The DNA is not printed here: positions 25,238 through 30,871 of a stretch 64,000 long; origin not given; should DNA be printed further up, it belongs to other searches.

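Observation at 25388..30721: Unusual architecture of the 1777-aa ATPase: N-terminal ~420-aa globular region, ~800-aa helical/coiled-coil arm, a single AAA_5 core, and a C-terminal helical tail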

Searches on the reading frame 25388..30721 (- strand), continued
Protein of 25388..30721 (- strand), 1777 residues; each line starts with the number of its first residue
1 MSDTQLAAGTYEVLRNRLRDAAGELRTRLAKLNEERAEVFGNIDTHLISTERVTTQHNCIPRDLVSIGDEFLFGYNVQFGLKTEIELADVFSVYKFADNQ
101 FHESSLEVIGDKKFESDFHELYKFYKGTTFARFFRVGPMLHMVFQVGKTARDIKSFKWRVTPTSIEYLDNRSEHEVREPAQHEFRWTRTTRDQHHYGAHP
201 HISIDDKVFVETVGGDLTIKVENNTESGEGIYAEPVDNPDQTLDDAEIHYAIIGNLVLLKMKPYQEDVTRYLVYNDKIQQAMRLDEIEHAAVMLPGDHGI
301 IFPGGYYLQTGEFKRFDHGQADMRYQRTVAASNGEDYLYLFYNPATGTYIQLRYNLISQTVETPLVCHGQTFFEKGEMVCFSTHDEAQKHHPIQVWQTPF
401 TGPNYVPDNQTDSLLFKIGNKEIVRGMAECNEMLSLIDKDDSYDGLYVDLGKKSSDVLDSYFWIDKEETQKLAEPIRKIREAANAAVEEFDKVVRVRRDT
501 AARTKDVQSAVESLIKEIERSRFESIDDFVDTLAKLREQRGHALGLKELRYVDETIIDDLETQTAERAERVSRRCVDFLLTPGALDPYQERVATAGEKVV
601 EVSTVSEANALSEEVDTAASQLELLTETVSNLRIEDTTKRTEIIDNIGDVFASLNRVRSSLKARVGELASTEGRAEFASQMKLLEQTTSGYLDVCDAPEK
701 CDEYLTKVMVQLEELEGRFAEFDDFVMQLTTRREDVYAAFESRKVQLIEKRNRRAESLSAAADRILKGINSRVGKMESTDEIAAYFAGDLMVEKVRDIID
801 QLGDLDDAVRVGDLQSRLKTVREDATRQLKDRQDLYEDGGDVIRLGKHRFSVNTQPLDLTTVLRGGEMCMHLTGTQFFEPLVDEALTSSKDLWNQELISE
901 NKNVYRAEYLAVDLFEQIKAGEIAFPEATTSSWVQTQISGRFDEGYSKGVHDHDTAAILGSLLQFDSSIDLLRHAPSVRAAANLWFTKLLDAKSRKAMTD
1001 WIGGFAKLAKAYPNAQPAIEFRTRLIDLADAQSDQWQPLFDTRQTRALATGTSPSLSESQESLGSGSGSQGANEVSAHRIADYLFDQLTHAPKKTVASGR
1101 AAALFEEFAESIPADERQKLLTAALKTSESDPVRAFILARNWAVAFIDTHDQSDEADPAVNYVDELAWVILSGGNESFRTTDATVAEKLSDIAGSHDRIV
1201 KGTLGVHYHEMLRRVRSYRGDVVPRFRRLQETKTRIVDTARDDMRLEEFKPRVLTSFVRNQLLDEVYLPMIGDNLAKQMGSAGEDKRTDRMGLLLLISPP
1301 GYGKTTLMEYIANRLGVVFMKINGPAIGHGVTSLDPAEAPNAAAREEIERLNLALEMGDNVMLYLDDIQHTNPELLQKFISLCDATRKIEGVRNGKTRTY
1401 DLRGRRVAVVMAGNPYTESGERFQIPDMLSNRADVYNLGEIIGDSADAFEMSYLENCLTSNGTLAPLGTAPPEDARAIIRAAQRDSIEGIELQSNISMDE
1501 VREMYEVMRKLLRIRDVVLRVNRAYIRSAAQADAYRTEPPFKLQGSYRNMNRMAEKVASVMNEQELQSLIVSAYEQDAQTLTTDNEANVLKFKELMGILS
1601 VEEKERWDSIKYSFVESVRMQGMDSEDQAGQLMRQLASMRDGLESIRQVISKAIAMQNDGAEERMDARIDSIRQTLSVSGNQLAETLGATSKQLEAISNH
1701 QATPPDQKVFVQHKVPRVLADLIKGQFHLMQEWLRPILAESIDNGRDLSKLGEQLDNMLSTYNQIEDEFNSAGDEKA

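Call 9: find_homologous_proteins(query=window:25388-30721:-)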
Query window:25388-30721:- (1777 aa): 5393 proteins with E <= 0.001 among 8000 candidates; the best 120 are listed.
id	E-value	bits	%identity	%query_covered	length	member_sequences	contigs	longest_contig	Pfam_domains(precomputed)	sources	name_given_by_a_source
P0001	0.0e+0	3707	92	100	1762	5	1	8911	PF12458.14,PF00004.36,PF05496.19,PF25472.2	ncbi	-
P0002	0.0e+0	3648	90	100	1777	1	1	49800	PF12458.14,PF00004.36,PF05496.19,PF25472.2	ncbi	ncbi:MAG: DNA repair ATPase [Pirellulaceae bacterium]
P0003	0.0e+0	3550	87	100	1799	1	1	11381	PF12458.14,PF00004.36,PF05496.19,PF25472.2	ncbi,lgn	-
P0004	0.0e+0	3436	86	100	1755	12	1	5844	PF12458.14,PF00004.36,PF25472.2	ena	-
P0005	0.0e+0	3410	85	100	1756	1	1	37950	PF12458.14,PF00004.36,PF25472.2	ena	-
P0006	0.0e+0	3356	84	100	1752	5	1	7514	PF12458.14,PF00004.36,PF25472.2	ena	-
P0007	0.0e+0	3176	79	100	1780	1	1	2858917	PF12458.14,PF00004.36,PF25472.2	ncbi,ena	-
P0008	0.0e+0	3154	78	100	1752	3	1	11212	PF12458.14,PF00004.36,PF25472.2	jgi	jgi:hypothetical protein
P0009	0.0e+0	3153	79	100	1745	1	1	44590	PF12458.14,PF00004.36,PF25472.2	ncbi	-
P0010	0.0e+0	3151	78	100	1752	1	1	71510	PF12458.14,PF00004.36,PF25472.2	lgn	-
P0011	0.0e+0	3142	78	100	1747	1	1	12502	PF12458.14,PF00004.36,PF05496.19,PF25472.2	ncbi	-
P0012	0.0e+0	3142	78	100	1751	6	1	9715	PF12458.14,PF00004.36,PF25472.2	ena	-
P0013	0.0e+0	3141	78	100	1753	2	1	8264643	PF12458.14,PF00004.36,PF25472.2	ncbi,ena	-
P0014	0.0e+0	3135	78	100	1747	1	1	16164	PF12458.14,PF00004.36,PF25472.2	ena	-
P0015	0.0e+0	3133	78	100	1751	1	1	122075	PF12458.14,PF00004.36,PF25472.2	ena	-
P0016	0.0e+0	3122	77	100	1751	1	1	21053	PF12458.14,PF00004.36,PF25472.2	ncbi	-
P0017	0.0e+0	3117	78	99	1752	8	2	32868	PF12458.14,PF00004.36,PF25472.2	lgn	-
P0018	0.0e+0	3115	77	100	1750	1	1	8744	PF12458.14,PF00004.36,PF25472.2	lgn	-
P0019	0.0e+0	3110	77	100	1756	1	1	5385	PF12458.14,PF00004.36,PF05496.19,PF25472.2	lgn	-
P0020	0.0e+0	3110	78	100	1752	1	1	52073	PF12458.14,PF00004.36,PF25472.2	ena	-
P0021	0.0e+0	3103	77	100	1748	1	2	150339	PF12458.14,PF00004.36,PF25472.2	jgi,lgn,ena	-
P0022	0.0e+0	3101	77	100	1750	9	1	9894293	PF12458.14,PF00004.36,PF25472.2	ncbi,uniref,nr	ncbi:ATPase involved in DNA repair [Stieleria maiorica]|uniref:ATPase involved in DNA repair n=1 Tax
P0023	0.0e+0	3099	77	100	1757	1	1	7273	PF12458.14,PF00004.36,PF25472.2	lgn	-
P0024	0.0e+0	3098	77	100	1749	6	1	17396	PF12458.14,PF00004.36,PF05496.19,PF25472.2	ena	-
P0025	0.0e+0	3093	77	100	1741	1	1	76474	PF12458.14,PF00004.36,PF25472.2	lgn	-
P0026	0.0e+0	3093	76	100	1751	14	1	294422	PF12458.14,PF00004.36,PF25472.2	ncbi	ncbi:MAG: DNA repair ATPase [Rubripirellula sp.]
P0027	0.0e+0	3085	76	100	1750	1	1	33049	PF12458.14,PF00004.36,PF25472.2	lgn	-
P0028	0.0e+0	3082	77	100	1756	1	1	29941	PF12458.14,PF00004.36,PF25472.2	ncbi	-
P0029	0.0e+0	3079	76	100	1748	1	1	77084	PF12458.14,PF00004.36,PF25472.2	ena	-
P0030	0.0e+0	3078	76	100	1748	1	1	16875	PF12458.14,PF00004.36,PF25472.2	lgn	-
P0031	0.0e+0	3077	77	100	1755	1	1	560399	PF12458.14,PF00004.36,PF05496.19,PF25472.2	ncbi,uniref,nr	ncbi:DNA repair ATPase [Novipirellula artificiosorum]|uniref:Holliday junction DNA helicase RuvB n=1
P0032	0.0e+0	3075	76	100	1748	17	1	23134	PF12458.14,PF00004.36,PF25472.2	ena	-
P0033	0.0e+0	3072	76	100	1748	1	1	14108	PF12458.14,PF00004.36,PF25472.2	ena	-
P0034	0.0e+0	3068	76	100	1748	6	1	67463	PF12458.14,PF00004.36,PF25472.2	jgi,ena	-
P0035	0.0e+0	3067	76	100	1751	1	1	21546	PF12458.14,PF00004.36,PF05496.19,PF25472.2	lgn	-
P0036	0.0e+0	3064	76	100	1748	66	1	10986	PF12458.14,PF00004.36,PF25472.2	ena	-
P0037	0.0e+0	3064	76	100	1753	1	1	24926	PF12458.14,PF00004.36,PF25472.2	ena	-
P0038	0.0e+0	3063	76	100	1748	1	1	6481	PF12458.14,PF00004.36,PF25472.2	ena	-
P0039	0.0e+0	3059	76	100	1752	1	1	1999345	PF12458.14,PF00004.36,PF05496.19,PF25472.2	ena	-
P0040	0.0e+0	3058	76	100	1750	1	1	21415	PF12458.14,PF00004.36,PF25472.2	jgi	jgi:SpoVK/Ycf46/Vps4 family AAA+-type ATPase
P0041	0.0e+0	3056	77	100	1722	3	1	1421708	PF12458.14,PF00004.36,PF25472.2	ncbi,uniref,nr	ncbi:ATPase involved in DNA repair [Rubripirellula tenax]|uniref:ATPase involved in DNA repair n=1 T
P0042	0.0e+0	3050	76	100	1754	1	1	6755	PF12458.14,PF00004.36,PF05496.19,PF25472.2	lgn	-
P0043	0.0e+0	3048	75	100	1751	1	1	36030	PF12458.14,PF00004.36,PF25472.2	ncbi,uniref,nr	ncbi:DNA repair ATPase [Stieleria sp. TO1_6]|uniref:DNA repair ATPase n=1 Tax=Stieleria tagensis Tax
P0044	0.0e+0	3036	76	100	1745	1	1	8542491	PF12458.14,PF00004.36,PF25472.2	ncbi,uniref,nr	ncbi:ATPase involved in DNA repair [Rubripirellula lacrimiformis]|uniref:ATPase involved in DNA repa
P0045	0.0e+0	3030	74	100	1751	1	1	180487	PF12458.14,PF00004.36,PF25472.2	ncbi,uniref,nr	ncbi:AAA family ATPase [Roseiconus nitratireducens]|uniref:AAA family ATPase n=1 Tax=Roseiconus nitr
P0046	0.0e+0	3027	75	100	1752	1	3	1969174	PF12458.14,PF00004.36,PF05496.19,PF25472.2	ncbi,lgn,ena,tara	tara:strand:+ start:67826 stop:73084 length:5259 start_codon:yes stop_codon:yes gene_type:complete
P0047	0.0e+0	3022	76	100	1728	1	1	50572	PF12458.14,PF00004.36,PF25472.2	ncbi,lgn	-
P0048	0.0e+0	3019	74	100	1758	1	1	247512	PF12458.14,PF00004.36,PF13401.13,PF25472.2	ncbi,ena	-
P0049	0.0e+0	3017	74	100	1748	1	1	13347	PF12458.14,PF00004.36,PF05496.19,PF25472.2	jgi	-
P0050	0.0e+0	3015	75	100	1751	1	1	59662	PF12458.14,PF00004.36,PF05496.19,PF25472.2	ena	-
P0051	0.0e+0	3014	75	100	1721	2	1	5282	PF12458.14,PF00004.36,PF25472.2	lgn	-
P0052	0.0e+0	3013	75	100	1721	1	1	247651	PF12458.14,PF00004.36,PF25472.2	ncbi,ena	-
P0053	0.0e+0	3013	75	100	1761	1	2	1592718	PF12458.14,PF00004.36,PF25472.2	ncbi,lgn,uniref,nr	ncbi:DNA repair ATPase [Stieleria sp. JC731]|uniref:DNA repair ATPase n=1 Tax=Pirellulaceae TaxID=26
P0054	0.0e+0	3000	75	100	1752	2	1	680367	PF12458.14,PF00004.36,PF05496.19,PF25472.2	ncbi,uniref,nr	ncbi:ATPase involved in DNA repair [Novipirellula galeiformis]|uniref:ATPase involved in DNA repair 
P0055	0.0e+0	2997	74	100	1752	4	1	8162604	PF12458.14,PF00004.36,PF25472.2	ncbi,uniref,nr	ncbi:DNA repair ATPase [Roseiconus lacunae]|uniref:DNA repair ATPase n=1 Tax=Roseiconus lacunae TaxI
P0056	0.0e+0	2988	74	100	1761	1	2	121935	PF12458.14,PF00004.36,PF25472.2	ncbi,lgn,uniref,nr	ncbi:DNA repair ATPase [Rhodopirellula sp. MGV]|uniref:DNA repair ATPase n=1 Tax=Rhodopirellula sp. 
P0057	0.0e+0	2980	73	100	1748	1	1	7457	PF12458.14,PF00004.36,PF07728.21,PF25472.2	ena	-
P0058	0.0e+0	2979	74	100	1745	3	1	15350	PF12458.14,PF00004.36,PF05496.19,PF25472.2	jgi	-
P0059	0.0e+0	2970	74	99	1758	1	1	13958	PF12458.14,PF00004.36,PF05496.19,PF25472.2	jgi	-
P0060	0.0e+0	2958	73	100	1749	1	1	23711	PF12458.14,PF00004.36,PF25472.2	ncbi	-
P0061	0.0e+0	2937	73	99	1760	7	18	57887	PF12458.14,PF00004.36,PF25472.2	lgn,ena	-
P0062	0.0e+0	2931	72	100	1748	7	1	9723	PF12458.14,PF00004.36,PF25472.2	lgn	-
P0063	0.0e+0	2907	71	100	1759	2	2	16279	PF12458.14,PF00004.36,PF25472.2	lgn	-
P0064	0.0e+0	2907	71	100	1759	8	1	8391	PF12458.14,PF00004.36,PF05496.19,PF25472.2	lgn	-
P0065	0.0e+0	2905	71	100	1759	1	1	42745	PF12458.14,PF00004.36,PF25472.2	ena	-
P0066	0.0e+0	2904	71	100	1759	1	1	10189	PF12458.14,PF00004.36,PF25472.2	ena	-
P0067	0.0e+0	2901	72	99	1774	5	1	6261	PF12458.14,PF00004.36,PF25472.2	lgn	-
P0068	0.0e+0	2894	72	99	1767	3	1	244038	PF12458.14,PF00004.36,PF25472.2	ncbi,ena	-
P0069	0.0e+0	2894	73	100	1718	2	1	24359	PF12458.14,PF00004.36,PF25472.2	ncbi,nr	ncbi:DNA repair ATPase [Rubripirellula amarantea]|nr:DNA repair ATPase [Rubripirellula amarantea]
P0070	0.0e+0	2892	71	100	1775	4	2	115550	PF12458.14,PF00004.36,PF25472.2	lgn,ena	-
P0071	0.0e+0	2886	71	99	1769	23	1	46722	PF12458.14,PF00004.36,PF25472.2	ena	-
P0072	0.0e+0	2883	71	99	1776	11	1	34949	PF12458.14,PF00004.36,PF25472.2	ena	-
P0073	0.0e+0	2882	71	99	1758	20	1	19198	PF12458.14,PF00004.36,PF25472.2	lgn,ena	-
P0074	0.0e+0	2867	72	99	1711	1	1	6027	PF12458.14,PF00004.36,PF05496.19,PF25472.2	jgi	jgi:hypothetical protein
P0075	0.0e+0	2858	77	92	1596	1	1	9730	PF12458.14,PF00004.36,PF25472.2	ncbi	ncbi:MAG: DNA repair ATPase, partial [Planctomycetota bacterium]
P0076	0.0e+0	2849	70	99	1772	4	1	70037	PF12458.14,PF00004.36,PF25472.2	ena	-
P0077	0.0e+0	2842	72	100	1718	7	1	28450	PF12458.14,PF00004.36,PF25472.2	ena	-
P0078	0.0e+0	2825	71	100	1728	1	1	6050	PF12458.14,PF00004.36,PF25472.2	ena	-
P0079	0.0e+0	2822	76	92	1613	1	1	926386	PF12458.14,PF00004.36,PF05496.19,PF25472.2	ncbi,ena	-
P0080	0.0e+0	2815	83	83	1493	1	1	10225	PF12458.14,PF00004.36,PF05496.19,PF25472.2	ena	-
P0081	0.0e+0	2794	70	99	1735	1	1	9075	PF12458.14,PF00004.36,PF05496.19,PF25472.2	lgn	-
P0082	0.0e+0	2777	69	99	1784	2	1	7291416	PF12458.14,PF25472.2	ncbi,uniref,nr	ncbi:DNA repair ATPase [Rhodopirellula sp. P2]|uniref:DNA repair ATPase n=1 Tax=Rhodopirellula sp. P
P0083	0.0e+0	2774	70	99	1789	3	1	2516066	PF12458.14,PF00004.36,PF25472.2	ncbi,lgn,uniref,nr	ncbi:DNA repair ATPase [Rhodopirellula halodulae]|uniref:DNA repair ATPase n=1 Tax=Rhodopirellula ha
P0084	0.0e+0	2774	71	99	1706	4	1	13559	PF12458.14,PF00004.36,PF25472.2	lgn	-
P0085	0.0e+0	2772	68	99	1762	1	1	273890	PF12458.14,PF00004.36,PF25472.2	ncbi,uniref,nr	ncbi:DNA repair ATPase [Neorhodopirellula pilleata]|uniref:ATPase involved in DNA repair n=1 Tax=Neo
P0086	0.0e+0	2768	69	100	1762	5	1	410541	PF12458.14,PF00004.36,PF25472.2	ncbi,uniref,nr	ncbi:DNA repair ATPase [Rhodopirellula sp. SWK7]|uniref:DNA repair ATPase n=1 Tax=Rhodopirellula sp.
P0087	0.0e+0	2765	69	99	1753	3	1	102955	PF12458.14,PF00004.36,PF25472.2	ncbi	-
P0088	0.0e+0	2764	68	99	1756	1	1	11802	PF12458.14,PF00004.36,PF25472.2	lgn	-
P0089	0.0e+0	2757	68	99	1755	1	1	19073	PF12458.14,PF00004.36,PF25472.2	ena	-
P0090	0.0e+0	2754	69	100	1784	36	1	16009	PF12458.14,PF00004.36,PF25472.2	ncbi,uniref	ncbi:MAG: DNA repair ATPase [Rhodopirellula sp. JB055]|uniref:DNA repair ATPase n=1 Tax=Rhodopirellu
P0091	0.0e+0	2746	68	100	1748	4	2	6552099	PF12458.14,PF00004.36,PF25472.2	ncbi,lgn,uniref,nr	ncbi:DNA repair ATPase [Crateriforma conspicua]|uniref:ATPase involved in DNA repair n=1 Tax=Crateri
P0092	0.0e+0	2744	69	99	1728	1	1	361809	PF12458.14,PF00004.36,PF25472.2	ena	-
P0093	0.0e+0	2743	68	100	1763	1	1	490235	PF12458.14,PF00004.36,PF25472.2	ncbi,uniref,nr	ncbi:DNA repair ATPase [Aporhodopirellula aestuarii]|uniref:DNA repair ATPase n=1 Tax=Aporhodopirell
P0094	0.0e+0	2729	68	100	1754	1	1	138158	PF12458.14,PF00004.36,PF25472.2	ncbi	-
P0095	0.0e+0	2729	67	100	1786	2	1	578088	PF12458.14,PF00004.36,PF25472.2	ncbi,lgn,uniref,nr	ncbi:MoxR-like ATPase [Neorhodopirellula lusitana]|uniref:MoxR-like ATPase n=1 Tax=Neorhodopirellula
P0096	0.0e+0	2726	68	100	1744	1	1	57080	PF12458.14,PF00004.36,PF25472.2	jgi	jgi:ATPase involved in DNA repair/ATPase family associated with various cellular activities (AAA)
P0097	0.0e+0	2726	67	99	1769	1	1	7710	PF12458.14,PF00004.36,PF05496.19,PF25472.2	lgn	-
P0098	0.0e+0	2716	68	100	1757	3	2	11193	PF12458.14,PF00004.36,PF05496.19,PF25472.2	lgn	-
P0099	0.0e+0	2709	66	100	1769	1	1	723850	PF12458.14,PF00004.36,PF05496.19,PF25472.2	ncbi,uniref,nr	ncbi:DNA repair ATPase [Allorhodopirellula solitaria]|uniref:ATPase involved in DNA repair n=1 Tax=A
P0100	0.0e+0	2704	67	100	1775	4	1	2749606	PF12458.14,PF00004.36,PF05496.19,PF25472.2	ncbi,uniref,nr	ncbi:DNA repair ATPase [Allorhodopirellula heiligendammensis]|uniref:ATPase involved in DNA repair n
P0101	0.0e+0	2703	68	100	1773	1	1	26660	PF12458.14,PF00004.36,PF25472.2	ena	-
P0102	0.0e+0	2695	68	100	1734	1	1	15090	PF12458.14,PF00004.36,PF25472.2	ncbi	-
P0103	0.0e+0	2692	67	99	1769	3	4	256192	PF12458.14,PF00004.36,PF25472.2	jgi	jgi:hypothetical protein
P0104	0.0e+0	2691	66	100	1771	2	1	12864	PF12458.14,PF00004.36,PF25472.2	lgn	-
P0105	0.0e+0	2688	66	99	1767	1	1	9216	PF12458.14,PF00004.36,PF05496.19,PF25472.2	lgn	-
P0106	0.0e+0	2677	66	100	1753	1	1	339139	PF12458.14,PF00004.36,PF25472.2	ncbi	-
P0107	0.0e+0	2675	67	100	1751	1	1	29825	PF12458.14,PF00004.36,PF13401.13,PF05496.19,PF25472.2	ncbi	-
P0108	0.0e+0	2671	66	100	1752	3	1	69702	PF12458.14,PF00004.36,PF25472.2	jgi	jgi:hypothetical protein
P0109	0.0e+0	2669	67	99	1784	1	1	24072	PF12458.14,PF00004.36,PF25472.2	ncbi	-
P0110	0.0e+0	2666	66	100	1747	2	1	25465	PF12458.14,PF00004.36,PF25472.2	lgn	-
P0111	0.0e+0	2661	67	99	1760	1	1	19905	PF12458.14,PF00004.36,PF07728.21,PF25472.2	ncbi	ncbi:MAG: DNA repair ATPase [Planctomycetota bacterium]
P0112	0.0e+0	2651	67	100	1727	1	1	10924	PF12458.14,PF00004.36,PF25472.2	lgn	-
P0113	0.0e+0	2651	66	100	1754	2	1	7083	PF12458.14,PF00004.36,PF25472.2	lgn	-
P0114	0.0e+0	2650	66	100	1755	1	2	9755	PF12458.14,PF00004.36,PF07728.21,PF25472.2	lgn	-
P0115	0.0e+0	2649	67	100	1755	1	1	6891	PF12458.14,PF00004.36,PF25472.2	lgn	-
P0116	0.0e+0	2648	67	99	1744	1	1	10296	PF12458.14,PF00004.36,PF25472.2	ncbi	-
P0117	0.0e+0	2644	67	100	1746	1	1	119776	PF12458.14,PF00004.36,PF25472.2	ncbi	-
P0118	0.0e+0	2615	66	100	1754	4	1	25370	PF12458.14,PF00004.36,PF05496.19,PF25472.2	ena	-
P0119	0.0e+0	2613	67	100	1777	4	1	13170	PF12458.14,PF00004.36,PF25472.2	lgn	-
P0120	0.0e+0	2600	65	100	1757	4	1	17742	PF12458.14,PF00004.36,PF07728.21,PF25472.2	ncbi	-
